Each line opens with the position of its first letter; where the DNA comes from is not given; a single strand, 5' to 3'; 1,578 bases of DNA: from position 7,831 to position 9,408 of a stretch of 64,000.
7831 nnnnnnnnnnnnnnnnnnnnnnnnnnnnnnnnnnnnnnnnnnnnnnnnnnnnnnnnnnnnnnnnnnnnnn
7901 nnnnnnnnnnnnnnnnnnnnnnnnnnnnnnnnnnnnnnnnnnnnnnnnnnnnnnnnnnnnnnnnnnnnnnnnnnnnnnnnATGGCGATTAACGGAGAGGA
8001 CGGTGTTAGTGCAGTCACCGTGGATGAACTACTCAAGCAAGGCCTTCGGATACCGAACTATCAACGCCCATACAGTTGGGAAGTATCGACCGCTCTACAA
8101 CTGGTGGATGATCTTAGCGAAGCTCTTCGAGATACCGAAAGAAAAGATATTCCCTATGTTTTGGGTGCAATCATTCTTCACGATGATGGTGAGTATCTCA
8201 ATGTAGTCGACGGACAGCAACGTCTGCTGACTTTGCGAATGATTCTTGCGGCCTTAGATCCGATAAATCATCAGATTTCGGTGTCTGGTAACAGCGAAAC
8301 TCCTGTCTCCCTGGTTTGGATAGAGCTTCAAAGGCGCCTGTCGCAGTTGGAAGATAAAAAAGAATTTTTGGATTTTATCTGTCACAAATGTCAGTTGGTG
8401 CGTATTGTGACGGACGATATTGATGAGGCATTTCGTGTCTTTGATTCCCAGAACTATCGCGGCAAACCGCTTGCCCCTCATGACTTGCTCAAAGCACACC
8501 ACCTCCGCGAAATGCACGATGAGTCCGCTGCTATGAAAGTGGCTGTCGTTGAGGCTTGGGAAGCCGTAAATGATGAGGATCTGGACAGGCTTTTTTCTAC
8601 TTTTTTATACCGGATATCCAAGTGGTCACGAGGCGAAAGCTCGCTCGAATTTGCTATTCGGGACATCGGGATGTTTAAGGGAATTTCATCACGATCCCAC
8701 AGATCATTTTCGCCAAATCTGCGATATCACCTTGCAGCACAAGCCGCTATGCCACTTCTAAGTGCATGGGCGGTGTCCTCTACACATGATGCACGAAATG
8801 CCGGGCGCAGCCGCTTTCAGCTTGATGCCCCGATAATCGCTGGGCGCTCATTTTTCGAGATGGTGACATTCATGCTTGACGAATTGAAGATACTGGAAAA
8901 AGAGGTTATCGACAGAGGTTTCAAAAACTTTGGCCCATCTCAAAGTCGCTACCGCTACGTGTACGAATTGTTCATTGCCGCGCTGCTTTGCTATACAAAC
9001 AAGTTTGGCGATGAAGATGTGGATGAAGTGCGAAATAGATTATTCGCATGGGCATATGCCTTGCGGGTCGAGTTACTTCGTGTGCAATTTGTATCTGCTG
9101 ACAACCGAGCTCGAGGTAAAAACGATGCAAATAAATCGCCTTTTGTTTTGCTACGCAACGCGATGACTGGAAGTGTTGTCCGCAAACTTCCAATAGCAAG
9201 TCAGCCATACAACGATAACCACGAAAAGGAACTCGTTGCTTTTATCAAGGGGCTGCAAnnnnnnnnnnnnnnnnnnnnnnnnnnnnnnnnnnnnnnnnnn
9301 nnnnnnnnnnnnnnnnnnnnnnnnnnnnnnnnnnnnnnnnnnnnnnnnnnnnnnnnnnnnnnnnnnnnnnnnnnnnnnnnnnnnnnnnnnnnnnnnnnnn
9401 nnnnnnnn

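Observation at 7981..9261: Upstream DUF262-only paralogue translationally coupled to the GmrSD-like gene: possible undescribed two-component arrangement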

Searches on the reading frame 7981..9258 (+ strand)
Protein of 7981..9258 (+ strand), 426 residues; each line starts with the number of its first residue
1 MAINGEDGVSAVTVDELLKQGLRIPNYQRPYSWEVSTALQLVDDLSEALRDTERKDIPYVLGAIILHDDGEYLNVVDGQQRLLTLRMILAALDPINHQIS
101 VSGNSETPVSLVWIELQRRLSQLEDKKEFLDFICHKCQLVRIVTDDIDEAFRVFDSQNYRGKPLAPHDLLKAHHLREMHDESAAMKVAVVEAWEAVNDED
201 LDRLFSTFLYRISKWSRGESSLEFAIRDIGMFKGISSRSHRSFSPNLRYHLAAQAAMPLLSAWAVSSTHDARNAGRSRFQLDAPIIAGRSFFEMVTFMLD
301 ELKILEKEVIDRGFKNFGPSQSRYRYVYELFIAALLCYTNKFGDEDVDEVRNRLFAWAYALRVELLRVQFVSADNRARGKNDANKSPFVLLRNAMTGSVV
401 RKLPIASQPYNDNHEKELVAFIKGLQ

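Call 3: search_protein_families(proteins=[window:7981-9258:+], library=padloc, max_evalue=0.01)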
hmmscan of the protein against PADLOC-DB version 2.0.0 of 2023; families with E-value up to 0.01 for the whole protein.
window:7981-9258:+ (426 aa): 31 families (the best 25 are shown)
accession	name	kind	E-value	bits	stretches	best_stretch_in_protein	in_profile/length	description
PDLC04157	HEC-06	-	1.7e-28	97.6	2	16-93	16-93/558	-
PDLC04155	HEC-06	-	3.3e-27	93.2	2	11-95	9-93/562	-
PDLC04154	HEC-06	-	6.7e-24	82.5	2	12-101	12-102/569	-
PDLC02701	Orf5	-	2.2e-22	77.3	2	121-204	196-278/596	Orf5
PDLC02695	Orf5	-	2.7e-22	76.9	2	12-105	8-111/601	Orf5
PDLC02686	Orf5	-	1.2e-21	74.9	2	22-93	21-97/566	Orf5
PDLC02690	Orf5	-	7.8e-20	69.2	2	23-101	11-89/531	Orf5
PDLC02687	Orf5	-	7.8e-19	65.8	2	14-97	8-92/543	Orf5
PDLC02693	Orf5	-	2e-18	64.7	2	22-94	9-85/543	Orf5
PDLC02700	Orf5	-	4.9e-18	63.2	2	15-97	4-88/555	Orf5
PDLC02691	Orf5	-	9.8e-18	62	2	23-103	22-101/579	Orf5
PDLC02694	Orf5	-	1.6e-17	61.4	2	124-204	192-274/574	Orf5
PDLC02786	SspE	-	2.9e-16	57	2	19-94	21-107/766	SspE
PDLC04156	HEC-06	-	3e-13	47.2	2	22-96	21-95/562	-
PDLC02689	Orf5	-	7.6e-13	45.8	1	22-95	19-89/558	Orf5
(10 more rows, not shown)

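Call 4: search_protein_families(proteins=[window:7981-9258:+], library=ncbifam, max_evalue=0.01)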
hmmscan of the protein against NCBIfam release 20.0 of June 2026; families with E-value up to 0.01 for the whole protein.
window:7981-9258:+ (426 aa): 0 families

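Call 7: profile_search(protein=window:7981-9258:+)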
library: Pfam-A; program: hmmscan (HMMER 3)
A. the first sequence (426 residues): domains with independent E <= 10: 2; with E <= 0.001: 2
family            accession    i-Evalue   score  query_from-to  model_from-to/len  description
DUF7834           PF25202.1     9.9e-55   186.4     186-414         2-230/235  Family of unknown function (DUF7834)
GmrSD_N           PF03235.19    1.5e-27    97.5      19-175         6-199/199  GmrSD restriction endonuclease, N-terminal domain

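Call 15: find_homologous_proteins(query=window:7981-9258:+, max_evalue=0.001)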
Query window:7981-9258:+ (426 aa): 2254 proteins with E <= 0.001 among 8000 candidates; the best 120 are listed.
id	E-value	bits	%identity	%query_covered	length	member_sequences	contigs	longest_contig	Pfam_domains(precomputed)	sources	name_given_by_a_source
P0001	7.3e-278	939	98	100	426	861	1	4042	PF25202.2,PF03235.20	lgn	-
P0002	7.9e-258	873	91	100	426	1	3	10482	PF25202.2,PF03235.20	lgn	-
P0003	7.2e-256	866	90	100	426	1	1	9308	PF25202.2,PF03235.20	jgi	-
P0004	5.1e-253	857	89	100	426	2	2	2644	PF25202.2,PF03235.20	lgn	-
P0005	1.4e-252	856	88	100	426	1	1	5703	PF25202.2,PF03235.20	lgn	-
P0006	6.4e-250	847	88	100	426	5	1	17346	PF25202.2,PF03235.20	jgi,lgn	jgi:hypothetical protein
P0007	2.3e-247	838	86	100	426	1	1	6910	PF25202.2,PF03235.20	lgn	-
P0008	1.3e-243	826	87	99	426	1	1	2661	PF25202.2,PF03235.20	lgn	-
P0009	2.5e-237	805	98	86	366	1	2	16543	PF25202.2,PF03235.20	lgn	-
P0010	9.0e-235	797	83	100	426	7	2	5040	PF25202.2,PF03235.20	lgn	-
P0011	2.7e-227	772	80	100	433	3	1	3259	PF25202.2,PF03235.20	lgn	-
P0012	2.0e-222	756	97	81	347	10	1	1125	PF25202.2,PF03235.20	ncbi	ncbi:DUF262 domain-containing protein, partial [Escherichia coli]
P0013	3.4e-199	680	72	100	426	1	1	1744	PF25202.2,PF03235.20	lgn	-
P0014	4.3e-199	679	73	100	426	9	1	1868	PF25202.2,PF03235.20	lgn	-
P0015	1.1e-189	649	97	44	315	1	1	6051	PF25202.2,PF03235.20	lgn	-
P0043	2.2e-161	555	62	100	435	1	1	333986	PF25202.2,PF03235.20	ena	-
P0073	4.6e-158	544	64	98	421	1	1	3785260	PF25202.2,PF03235.20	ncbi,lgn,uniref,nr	ncbi:hypothetical protein C0J09_07245 [Bordetella avium]|uniref:DUF262 domain-containing protein n=1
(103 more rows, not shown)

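Call 36: find_encoding_contigs(protein=P0073, flank=6000, max_places=2)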
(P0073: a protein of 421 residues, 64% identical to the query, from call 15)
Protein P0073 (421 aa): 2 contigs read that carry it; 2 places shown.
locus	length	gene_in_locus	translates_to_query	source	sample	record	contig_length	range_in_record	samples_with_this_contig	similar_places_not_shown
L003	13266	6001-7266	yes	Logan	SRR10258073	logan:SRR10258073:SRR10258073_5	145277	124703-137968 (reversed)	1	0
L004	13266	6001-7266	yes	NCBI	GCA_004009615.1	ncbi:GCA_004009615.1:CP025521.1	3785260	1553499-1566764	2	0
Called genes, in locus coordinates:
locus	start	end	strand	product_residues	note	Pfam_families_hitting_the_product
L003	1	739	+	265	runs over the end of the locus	PF00106:adh_short, PF08659:KR, PF13561:adh_short_C2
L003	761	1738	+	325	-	PF03401:TctC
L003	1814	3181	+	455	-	PF00171:Aldedh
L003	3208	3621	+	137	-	PF02311:AraC_binding, PF07883:Cupin_2, PF01050:MannoseP_isomer (weak), PF03079:ARD (weak)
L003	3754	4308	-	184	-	-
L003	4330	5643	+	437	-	PF01794:Ferric_reduct, PF08022:FAD_binding_8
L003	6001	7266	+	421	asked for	PF03235:GmrSD_N, PF25202:DUF7834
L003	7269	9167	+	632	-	PF03235:GmrSD_N, PF07510:GmrSD_C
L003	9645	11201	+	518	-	PF07244:POTRA (weak), PF08479:POTRA_2, PF03865:ShlB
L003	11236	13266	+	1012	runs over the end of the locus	PF05860:TPS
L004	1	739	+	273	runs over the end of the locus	PF00106:adh_short, PF08659:KR, PF13561:adh_short_C2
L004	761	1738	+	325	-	PF03401:TctC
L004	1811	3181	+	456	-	PF00171:Aldedh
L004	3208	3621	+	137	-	PF02311:AraC_binding, PF07883:Cupin_2, PF01050:MannoseP_isomer (weak), PF03079:ARD (weak)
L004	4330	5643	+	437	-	PF01794:Ferric_reduct, PF08022:FAD_binding_8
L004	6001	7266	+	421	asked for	PF03235:GmrSD_N, PF25202:DUF7834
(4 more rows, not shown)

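Call 37: find_encoding_contigs(protein=P0043, flank=6000, max_places=2)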
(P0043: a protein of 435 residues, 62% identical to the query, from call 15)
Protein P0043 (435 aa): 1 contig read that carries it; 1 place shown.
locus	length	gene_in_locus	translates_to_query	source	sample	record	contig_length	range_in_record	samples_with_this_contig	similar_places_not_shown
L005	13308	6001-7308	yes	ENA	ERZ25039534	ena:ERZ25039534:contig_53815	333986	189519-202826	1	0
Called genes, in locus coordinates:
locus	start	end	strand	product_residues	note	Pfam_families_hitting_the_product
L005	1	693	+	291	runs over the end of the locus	-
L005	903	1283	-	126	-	PF20586:DUF6788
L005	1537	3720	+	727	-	-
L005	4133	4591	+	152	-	-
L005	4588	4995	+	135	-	PF10935:DUF2637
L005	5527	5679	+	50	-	-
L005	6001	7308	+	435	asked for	PF03235:GmrSD_N, PF25202:DUF7834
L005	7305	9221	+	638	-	PF03235:GmrSD_N, PF07510:GmrSD_C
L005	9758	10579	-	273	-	-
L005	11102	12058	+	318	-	-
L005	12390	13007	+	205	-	-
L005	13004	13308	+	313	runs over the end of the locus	-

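Call 41: search_solved_structures(query=A2, max_evalue=1, show_alignments=2)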
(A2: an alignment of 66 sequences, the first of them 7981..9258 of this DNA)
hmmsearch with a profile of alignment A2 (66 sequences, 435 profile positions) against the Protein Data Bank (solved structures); distinct sequences matched with E-value up to 1: 6.
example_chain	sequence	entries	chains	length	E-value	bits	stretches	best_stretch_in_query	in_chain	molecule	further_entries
9jfl_B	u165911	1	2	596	5.8e-22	81.3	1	7-201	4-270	DUF262 domain-containing protein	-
20yv_A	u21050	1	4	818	4.3e-20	75.1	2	11-127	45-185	DUF262 domain-containing protein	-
6jiv_D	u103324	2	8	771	1.2e-18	70.4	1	9-100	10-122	SspE protein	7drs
20yw_A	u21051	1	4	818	1.9e-18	69.7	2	11-127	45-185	DUF262 domain-containing protein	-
7drr_D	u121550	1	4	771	5.8e-17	64.8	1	9-100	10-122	SspE protein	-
7p9k_A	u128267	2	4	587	0.21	13.6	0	16-84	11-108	DUF262 domain-containing protein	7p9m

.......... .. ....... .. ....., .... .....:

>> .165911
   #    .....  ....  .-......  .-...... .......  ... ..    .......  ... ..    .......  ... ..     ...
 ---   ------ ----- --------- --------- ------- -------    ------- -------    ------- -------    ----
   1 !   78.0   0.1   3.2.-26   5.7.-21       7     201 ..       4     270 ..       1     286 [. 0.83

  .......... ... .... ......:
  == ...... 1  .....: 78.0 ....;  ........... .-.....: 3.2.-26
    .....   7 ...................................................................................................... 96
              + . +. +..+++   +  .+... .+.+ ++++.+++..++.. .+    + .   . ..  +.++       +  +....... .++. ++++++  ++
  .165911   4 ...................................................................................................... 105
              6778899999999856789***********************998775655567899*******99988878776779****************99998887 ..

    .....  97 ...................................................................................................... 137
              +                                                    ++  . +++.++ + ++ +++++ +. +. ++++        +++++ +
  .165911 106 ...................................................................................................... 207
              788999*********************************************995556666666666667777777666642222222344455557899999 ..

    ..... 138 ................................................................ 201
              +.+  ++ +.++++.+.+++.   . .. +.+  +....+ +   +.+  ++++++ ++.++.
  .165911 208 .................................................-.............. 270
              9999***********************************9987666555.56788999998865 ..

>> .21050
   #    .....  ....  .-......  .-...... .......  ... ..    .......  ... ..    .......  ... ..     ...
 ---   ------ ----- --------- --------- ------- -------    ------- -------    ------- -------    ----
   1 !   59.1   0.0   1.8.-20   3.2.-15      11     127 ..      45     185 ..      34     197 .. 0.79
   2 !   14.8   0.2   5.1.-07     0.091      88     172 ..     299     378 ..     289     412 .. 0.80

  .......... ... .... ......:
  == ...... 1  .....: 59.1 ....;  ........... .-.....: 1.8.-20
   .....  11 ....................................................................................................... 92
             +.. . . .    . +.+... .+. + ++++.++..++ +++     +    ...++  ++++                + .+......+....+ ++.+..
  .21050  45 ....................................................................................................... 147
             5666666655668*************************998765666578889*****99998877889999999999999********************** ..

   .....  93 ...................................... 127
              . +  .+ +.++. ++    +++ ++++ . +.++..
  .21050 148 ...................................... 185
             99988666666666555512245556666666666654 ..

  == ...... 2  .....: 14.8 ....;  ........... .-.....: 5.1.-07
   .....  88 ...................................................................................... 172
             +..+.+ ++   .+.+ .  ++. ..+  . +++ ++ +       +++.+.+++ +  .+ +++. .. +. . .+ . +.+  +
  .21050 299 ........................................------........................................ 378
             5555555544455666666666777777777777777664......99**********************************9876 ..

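Call 47: predict_structure(alignment_id=A2)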
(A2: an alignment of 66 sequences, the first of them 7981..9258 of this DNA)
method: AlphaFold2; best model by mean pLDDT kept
length: 426 residues; sequences in the alignment: 66
mean_pLDDT: 93.2   pTM: 0.82
mean pLDDT of the five models: 93.2, 92.7, 92.4, 91.9, 91.6
residues with pLDDT >= 90: 350; 70-90: 67; 50-70: 9; < 50: 0
segments of 3 or more residues with pLDDT < 50: none
pLDDT, mean of each block of 10 residues (from residue 1): 74 97 84 92 97 94 95 94 97 93 84 97 97 98 92 78 87 92 92 96 98 98 95 89 92 92 87 95 96 98 97 93 97 98 97 97 96 97 93 97 87 96 93
secondary structure, 60 per line:
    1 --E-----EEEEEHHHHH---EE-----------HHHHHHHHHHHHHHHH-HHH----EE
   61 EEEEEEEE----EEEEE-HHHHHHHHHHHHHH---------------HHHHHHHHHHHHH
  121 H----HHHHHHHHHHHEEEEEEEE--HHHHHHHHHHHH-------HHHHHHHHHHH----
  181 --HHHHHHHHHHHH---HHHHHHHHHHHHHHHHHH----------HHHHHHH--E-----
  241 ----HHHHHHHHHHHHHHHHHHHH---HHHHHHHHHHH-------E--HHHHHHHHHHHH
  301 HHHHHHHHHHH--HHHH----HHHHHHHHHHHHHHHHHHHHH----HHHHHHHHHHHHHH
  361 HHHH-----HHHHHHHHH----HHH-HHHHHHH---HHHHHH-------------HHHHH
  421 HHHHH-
elements in order: E9-13 H14-18 H35-50 E59-68 E73-77 H79-92 H108-121 H126-136 E137-144 H147-158 H166-176 H183-194 H198-215 H226-232 H245-264 H268-278 H289-311 H314-317 H322-342 H347-364 H370-378 H387-393 H397-402 H416-425

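Call 55: fold_search(model_id=the predicted structure, library=pdb)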
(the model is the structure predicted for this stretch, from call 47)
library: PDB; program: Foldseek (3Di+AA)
matches with E <= 10: 72; with E <= 0.001: 1
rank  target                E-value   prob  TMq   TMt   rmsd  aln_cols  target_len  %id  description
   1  9jfl_A                1.4e-04  1.00  0.32  0.25  16.0       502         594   15  Molecular basis of the phosphorothioation-sensing antiphage defence system DndBCDE-DndI (released 2024-12-11)
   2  7p9m_B                4.6e-01  0.14  0.18  0.15  20.6       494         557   12  BrxU, GmrSD-family Type IV restriction enzyme (released 2021-12-08)
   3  7nfu_B                8.3e-01  0.28  0.16  0.26  12.1       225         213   13  Crystal structure of C-terminally truncated Geobacillus thermoleovorans nucleoid occlusion protein Noc (released 2021-02-17)
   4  4dlp_A                1.9e+00  0.05  0.15  0.13  21.9       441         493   11  Crystal structure of methionyl-tRNA synthetase MetRS from Brucella melitensis bound to selenomethionine (released 2012-02-15)
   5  6sdk_A                2.2e+00  0.08  0.12  0.21  19.9       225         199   14  Crystal structure of bacterial ParB dimer bound to CDP (released 2019-10-23)
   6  5jo7_B                2.6e+00  0.04  0.13  0.12  25.7       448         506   13  Henbane premnaspirodiene synthase (HPS), also known as Henbane vetispiradiene synthase (HVS) from Hyoscyamus muticus (released 2017-05-03)
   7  4py2_A                3.1e+00  0.03  0.12  0.11  20.6       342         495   12  Crystal structure of methionyl-tRNA synthetase MetRS from Brucella melitensis in complex with inhibitor 1-{3-[(3,5-DIC (released 2015-04-15)
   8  7bm8_A                3.3e+00  0.20  0.17  0.35  13.8       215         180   12  Crystal structure of the C-terminally truncated chromosome-partitioning protein ParB from Caulobacter crescentus compl (released 2021-04-28)
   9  5k0s_A                3.3e+00  0.04  0.15  0.13  20.4       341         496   13  Crystal structure of methionyl-tRNA synthetase MetRS from Brucella melitensis in complex with inhibitor Chem 1312 (released 2016-05-25)
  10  6eu2_O                3.6e+00  0.01  0.09  0.08  25.5       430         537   12  Apo RNA Polymerase III - open conformation (oPOL3) (released 2018-01-17)
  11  8we6_A                3.7e+00  0.01  0.10  0.05  30.6       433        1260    9  Human L-type voltage-gated calcium channel Cav1.2 at 2.9 Angstrom resolution (released 2023-12-06)
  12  6m7f_C                3.9e+00  0.04  0.14  0.19  20.4       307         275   11  Wild-type Cucumene Synthase (released 2018-10-31)
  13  7uzf_R                3.9e+00  0.02  0.10  0.14  17.0       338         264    9  Rat Kidney V-ATPase with SidK, State 1 (released 2023-11-22)
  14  8dck_A                3.9e+00  0.01  0.09  0.06  28.5       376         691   13  Structure of hemolysin A secretion system HlyB/D complex, ATP-bound (released 2022-09-14)
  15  6ryk_B                4.1e+00  0.21  0.18  0.48  14.5       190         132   15  Crystal structure of the ParB-like protein PadC (released 2020-01-22)
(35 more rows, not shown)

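Call 104: fold_search(model_id=the predicted structure, library=afdb50)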
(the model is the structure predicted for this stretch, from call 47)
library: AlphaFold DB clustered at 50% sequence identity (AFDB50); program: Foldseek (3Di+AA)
matches with E <= 10: 1595; with E <= 0.001: 1496
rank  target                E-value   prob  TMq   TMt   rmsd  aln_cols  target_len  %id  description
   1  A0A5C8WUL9            6.5e-37  1.00  0.69  0.66   7.9       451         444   54  DUF262 domain-containing protein
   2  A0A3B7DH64            4.2e-36  1.00  0.68  0.62   9.0       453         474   50  Uncharacterized protein
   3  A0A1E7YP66            5.9e-34  1.00  0.66  0.59   9.3       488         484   46  Uncharacterized protein [Acidithiobacillus caldus]
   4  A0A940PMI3            1.3e-30  1.00  0.68  0.60   8.6       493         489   40  DUF262 domain-containing protein [Leucobacter exalbidus]
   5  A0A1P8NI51            1.2e-29  1.00  0.69  0.67   7.5       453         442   40  Uncharacterized protein
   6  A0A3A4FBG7            2.9e-29  1.00  0.71  0.62   6.8       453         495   39  DUF262 domain-containing protein [Nesterenkonia natronophila]
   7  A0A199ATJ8            4.7e-27  1.00  0.67  0.64   7.8       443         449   38  Uncharacterized protein
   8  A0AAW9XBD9            5.0e-25  1.00  0.39  0.70   7.0       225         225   97  DUF262 domain-containing protein (Fragment) [Escherichia coli]
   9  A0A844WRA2            4.1e-24  1.00  0.59  0.58   8.0       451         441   31  DUF262 domain-containing protein
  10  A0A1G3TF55            6.1e-24  1.00  0.61  0.61   7.8       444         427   32  Uncharacterized protein
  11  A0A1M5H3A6            6.7e-24  1.00  0.59  0.57   8.5       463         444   32  Uncharacterized protein [Bacteroides luti]
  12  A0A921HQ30            1.2e-23  1.00  0.62  0.59   8.6       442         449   31  DUF262 domain-containing protein [Companilactobacillus farciminis]
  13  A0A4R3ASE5            1.3e-23  1.00  0.57  0.55   8.9       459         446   31  Uncharacterized protein DUF262
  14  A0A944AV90            1.7e-23  1.00  0.64  0.61   7.9       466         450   29  DUF262 domain-containing protein
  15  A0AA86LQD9            1.8e-23  1.00  0.60  0.58   8.3       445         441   31  DUF262 domain-containing protein [Faucicola osloensis]
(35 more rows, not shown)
